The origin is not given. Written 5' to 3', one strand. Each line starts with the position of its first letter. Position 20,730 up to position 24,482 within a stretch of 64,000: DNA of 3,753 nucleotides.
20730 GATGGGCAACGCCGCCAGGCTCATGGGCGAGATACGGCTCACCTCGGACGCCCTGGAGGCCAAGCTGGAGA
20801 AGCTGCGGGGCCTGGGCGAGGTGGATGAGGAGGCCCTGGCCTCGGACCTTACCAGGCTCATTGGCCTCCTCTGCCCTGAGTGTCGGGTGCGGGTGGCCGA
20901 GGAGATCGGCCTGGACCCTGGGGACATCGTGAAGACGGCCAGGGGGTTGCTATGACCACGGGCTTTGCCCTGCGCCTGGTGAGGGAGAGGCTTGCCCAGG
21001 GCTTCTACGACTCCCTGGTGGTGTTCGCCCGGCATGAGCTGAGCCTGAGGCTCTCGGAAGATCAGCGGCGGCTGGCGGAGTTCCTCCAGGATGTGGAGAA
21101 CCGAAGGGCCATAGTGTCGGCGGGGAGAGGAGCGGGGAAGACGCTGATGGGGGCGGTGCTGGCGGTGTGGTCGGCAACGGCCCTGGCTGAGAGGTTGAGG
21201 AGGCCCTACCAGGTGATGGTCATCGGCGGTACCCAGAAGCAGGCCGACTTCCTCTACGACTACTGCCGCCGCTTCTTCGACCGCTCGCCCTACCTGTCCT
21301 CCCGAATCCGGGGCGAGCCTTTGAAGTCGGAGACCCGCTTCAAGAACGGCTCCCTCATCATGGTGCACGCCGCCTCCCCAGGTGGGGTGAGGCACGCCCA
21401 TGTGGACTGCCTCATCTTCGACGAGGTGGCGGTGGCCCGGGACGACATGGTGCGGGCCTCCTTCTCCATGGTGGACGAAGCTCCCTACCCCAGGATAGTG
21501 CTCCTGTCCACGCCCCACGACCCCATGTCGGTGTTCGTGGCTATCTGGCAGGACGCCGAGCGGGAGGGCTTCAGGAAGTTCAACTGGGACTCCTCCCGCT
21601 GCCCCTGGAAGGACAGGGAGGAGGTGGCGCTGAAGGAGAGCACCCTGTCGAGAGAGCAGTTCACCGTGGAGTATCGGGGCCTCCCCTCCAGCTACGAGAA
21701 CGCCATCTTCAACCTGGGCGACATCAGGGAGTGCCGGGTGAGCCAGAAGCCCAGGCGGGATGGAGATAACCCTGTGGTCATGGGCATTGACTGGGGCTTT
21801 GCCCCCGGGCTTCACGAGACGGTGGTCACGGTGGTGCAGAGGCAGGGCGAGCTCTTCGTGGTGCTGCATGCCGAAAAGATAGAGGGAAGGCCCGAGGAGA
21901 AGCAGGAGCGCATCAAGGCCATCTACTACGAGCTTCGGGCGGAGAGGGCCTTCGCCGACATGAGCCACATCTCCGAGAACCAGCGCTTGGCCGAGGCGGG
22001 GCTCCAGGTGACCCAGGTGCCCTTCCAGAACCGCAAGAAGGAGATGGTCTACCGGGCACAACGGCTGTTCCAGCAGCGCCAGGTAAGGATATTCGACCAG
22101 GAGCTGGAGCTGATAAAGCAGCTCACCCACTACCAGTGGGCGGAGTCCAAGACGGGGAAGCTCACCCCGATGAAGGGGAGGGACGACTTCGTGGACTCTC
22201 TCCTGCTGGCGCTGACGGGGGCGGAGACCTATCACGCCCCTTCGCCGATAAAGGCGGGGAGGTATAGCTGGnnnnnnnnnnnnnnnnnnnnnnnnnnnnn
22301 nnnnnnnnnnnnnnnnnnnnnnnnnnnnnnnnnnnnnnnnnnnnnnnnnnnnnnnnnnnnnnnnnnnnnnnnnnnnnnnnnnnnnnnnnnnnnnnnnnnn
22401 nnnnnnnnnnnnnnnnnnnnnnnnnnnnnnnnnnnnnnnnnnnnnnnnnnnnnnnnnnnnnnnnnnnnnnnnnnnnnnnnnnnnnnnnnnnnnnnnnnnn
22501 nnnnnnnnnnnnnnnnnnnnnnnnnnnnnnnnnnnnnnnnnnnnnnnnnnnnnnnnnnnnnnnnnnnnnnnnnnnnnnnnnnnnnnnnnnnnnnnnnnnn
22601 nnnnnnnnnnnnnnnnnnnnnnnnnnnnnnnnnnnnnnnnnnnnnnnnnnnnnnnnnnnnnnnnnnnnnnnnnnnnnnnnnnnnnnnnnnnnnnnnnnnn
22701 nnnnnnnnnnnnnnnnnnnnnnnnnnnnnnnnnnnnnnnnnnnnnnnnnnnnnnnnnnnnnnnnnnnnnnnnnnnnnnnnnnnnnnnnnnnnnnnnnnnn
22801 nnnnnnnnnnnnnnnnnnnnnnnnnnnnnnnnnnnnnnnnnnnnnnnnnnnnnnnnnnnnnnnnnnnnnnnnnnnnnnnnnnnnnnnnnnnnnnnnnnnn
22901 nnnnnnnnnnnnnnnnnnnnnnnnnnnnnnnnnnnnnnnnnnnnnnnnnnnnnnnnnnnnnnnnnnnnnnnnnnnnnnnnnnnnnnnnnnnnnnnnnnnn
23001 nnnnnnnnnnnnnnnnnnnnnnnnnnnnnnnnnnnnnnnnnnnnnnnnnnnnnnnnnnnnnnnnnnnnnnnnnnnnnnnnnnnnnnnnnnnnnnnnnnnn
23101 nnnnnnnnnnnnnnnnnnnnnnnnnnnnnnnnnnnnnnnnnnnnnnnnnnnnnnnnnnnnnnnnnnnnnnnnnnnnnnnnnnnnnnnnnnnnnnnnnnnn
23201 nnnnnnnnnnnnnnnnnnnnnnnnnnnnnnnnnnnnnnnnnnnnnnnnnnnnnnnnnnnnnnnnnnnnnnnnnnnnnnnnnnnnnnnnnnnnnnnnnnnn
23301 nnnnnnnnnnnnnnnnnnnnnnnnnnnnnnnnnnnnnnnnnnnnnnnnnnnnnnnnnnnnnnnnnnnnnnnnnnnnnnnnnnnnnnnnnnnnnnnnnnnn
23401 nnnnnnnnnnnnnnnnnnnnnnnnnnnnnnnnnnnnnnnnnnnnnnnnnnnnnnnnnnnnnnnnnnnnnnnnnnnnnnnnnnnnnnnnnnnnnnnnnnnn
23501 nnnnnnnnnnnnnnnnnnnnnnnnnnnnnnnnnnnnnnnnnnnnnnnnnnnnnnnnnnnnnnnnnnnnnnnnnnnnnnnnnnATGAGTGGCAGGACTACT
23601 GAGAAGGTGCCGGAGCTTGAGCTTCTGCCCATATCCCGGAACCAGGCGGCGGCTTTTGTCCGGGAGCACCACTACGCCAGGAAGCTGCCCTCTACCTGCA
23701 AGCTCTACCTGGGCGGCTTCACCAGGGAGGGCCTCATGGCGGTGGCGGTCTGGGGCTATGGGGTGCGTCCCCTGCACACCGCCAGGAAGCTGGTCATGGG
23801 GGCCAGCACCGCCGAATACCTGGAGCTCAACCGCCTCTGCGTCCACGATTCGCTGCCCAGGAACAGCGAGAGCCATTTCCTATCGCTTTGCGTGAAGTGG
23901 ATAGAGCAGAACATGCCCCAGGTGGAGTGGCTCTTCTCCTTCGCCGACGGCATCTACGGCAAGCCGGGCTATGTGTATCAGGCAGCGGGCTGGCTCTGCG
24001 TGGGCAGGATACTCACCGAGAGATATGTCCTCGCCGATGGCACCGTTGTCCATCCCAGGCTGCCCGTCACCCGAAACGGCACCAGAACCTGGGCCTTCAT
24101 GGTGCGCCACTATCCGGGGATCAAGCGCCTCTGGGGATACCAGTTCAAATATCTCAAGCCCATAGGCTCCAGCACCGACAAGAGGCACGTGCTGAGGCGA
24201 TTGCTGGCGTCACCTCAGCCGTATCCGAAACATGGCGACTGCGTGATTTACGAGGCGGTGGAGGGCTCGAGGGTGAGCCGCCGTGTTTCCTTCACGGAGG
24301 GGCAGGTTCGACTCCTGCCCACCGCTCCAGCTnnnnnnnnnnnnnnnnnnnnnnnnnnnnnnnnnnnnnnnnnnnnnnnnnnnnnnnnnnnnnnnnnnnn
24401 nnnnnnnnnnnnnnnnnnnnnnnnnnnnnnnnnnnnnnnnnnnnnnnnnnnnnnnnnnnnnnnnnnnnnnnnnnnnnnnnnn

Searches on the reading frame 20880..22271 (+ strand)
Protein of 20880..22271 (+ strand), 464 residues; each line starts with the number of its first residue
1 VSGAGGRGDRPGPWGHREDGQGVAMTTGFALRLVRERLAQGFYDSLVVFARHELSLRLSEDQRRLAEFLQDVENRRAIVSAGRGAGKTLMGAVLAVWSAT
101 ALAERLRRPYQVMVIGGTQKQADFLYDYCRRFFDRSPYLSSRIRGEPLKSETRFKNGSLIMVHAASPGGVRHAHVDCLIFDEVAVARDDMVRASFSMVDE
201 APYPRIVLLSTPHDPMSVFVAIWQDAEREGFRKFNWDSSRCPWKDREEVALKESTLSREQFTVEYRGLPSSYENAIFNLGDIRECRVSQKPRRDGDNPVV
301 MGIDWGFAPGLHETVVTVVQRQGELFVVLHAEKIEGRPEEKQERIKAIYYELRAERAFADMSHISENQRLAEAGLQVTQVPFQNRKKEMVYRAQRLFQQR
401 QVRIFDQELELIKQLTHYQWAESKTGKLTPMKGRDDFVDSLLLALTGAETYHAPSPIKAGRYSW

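Call 11: search_protein_families(library=pfam, proteins=[window:20880-22271:+], max_evalue=0.001)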
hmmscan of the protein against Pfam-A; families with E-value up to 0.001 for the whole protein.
window:20880-22271:+ (464 aa): 3 families
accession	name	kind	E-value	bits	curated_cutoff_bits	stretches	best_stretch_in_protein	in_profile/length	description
PF05876.18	GpA_ATPase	-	1.4e-05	25.3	25.6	1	65-213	18-174/247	Phage terminase large subunit gpA, ATPase domain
PF00270.35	DEAD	-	0.00036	20.8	26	1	62-210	4-157/167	DEAD/DEAH box helicase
PF03237.21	Terminase_6N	-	0.00047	20.3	22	1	79-253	2-155/215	Terminase large subunit, T4likevirus-type, N-terminal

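Call 24: find_related_loci(query=window:20880-22271:+, collection=viral_contigs, flank=8000)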
Query window:20880-22271:+ (464 aa) in viral_contigs; peptide patterns used: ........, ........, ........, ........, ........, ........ (x = any residue, [..] = any of these).
5 stretches matched a pattern; 1 encode a relative of the query (tblastn E <= 1e-3); 1 distinct loci.
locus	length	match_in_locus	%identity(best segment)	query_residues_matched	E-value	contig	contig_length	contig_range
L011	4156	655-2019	73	18-462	0e+0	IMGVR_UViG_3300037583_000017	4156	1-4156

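Call 49: find_related_loci(query=window:20880-22271:+, collection=metagenome_contigs, flank=10000)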
Query window:20880-22271:+ (464 aa) in metagenome_contigs; peptide patterns used: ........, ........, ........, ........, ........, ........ (x = any residue, [..] = any of these).
242 stretches matched a pattern; 1 encode a relative of the query (tblastn E <= 1e-3); 1 distinct loci.
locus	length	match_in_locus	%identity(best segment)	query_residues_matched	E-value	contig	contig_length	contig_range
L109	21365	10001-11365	73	18-462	0e+0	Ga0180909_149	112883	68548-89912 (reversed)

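Call 54: search_protein_families(library=pfam, proteins=[L109:3094-5718:+, L109:5705-6001:+, L109:6217-6882:+, L109:6895-8325:+, L109:8812-9222:+, L109:9321-10010:+, L109:1967-2740:+, L109:11355-12704:+], max_evalue=0.001)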
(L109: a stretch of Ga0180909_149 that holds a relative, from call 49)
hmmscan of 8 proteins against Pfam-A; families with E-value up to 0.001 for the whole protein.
L109:3094-5718:+ (875 aa): 1 family
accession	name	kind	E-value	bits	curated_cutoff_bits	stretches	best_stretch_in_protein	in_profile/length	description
PF01555.25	N6_N4_Mtase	-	1.7e-35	123.4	26.7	2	731-803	142-221/221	DNA methylase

L109:5705-6001:+ (99 aa): 0 families

L109:6217-6882:+ (222 aa): 1 family
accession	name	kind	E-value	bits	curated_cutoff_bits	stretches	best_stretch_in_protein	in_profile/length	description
PF14487.12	DarT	-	3e-08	34.1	22.5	1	24-172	1-176/201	ssDNA thymidine ADP-ribosyltransferase, DarT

L109:6895-8325:+ (477 aa): 1 family
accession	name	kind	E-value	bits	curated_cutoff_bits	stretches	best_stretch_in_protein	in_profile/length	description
PF03747.19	ADP_ribosyl_GH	-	5.5e-56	190.8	26.2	1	31-367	1-287/287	ADP-ribosylglycohydrolase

L109:8812-9222:+ (137 aa): 0 families

L109:9321-10010:+ (230 aa): 0 families

L109:1967-2740:+ (258 aa): 1 family
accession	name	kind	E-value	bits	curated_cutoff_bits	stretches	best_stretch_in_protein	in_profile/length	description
PF12705.13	PDDEXK_1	-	2.6e-14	54.2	22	1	4-250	1-247/247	PD-(D/E)XK nuclease superfamily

L109:11355-12704:+ (450 aa): 2 families
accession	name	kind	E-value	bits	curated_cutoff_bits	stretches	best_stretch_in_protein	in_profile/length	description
PF06074.18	Portal_Mu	-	1.1e-11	45.2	23.9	1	71-391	16-325/336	Portal protein of Mu bacteriophage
PF04860.17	Phage_portal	-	1.6e-11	44.4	39.1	1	66-390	1-314/321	Phage portal protein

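Call 63: search_protein_families(library=padloc, proteins=[L109:6217-6882:+, L109:6895-8325:+], max_evalue=0.00001)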
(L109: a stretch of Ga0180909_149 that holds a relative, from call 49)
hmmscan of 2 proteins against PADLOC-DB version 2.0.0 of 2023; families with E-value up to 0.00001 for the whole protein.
L109:6217-6882:+ (222 aa): 1 family
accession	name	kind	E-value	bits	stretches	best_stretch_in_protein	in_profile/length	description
PDLC02991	DarT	-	3.8e-07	28.2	0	21-50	10-38/196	-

L109:6895-8325:+ (477 aa): 0 families

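Call 71: search_protein_families(library=phrogs, proteins=[L109:8812-9222:+], max_evalue=0.001)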
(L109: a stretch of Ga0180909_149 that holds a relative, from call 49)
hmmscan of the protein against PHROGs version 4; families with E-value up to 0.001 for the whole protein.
L109:8812-9222:+ (137 aa): 0 families

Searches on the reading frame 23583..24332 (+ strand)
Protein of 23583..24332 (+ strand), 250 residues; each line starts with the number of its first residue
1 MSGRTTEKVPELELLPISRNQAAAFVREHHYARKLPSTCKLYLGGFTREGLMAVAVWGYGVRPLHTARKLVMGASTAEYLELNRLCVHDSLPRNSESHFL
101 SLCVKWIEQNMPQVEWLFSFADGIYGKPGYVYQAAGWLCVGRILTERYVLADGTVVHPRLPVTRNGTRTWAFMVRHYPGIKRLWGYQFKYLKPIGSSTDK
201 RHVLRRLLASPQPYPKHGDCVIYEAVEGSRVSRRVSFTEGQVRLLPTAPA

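Call 11: search_protein_families(library=pfam, proteins=[window:23583-24332:+], max_evalue=0.001)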
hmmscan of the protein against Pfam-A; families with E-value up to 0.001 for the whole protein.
window:23583-24332:+ (250 aa): 1 family
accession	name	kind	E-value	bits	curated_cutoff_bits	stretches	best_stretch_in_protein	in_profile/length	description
PF25680.1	Mom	-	2.9e-47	161.4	27.1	1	12-216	2-202/202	Mom protein family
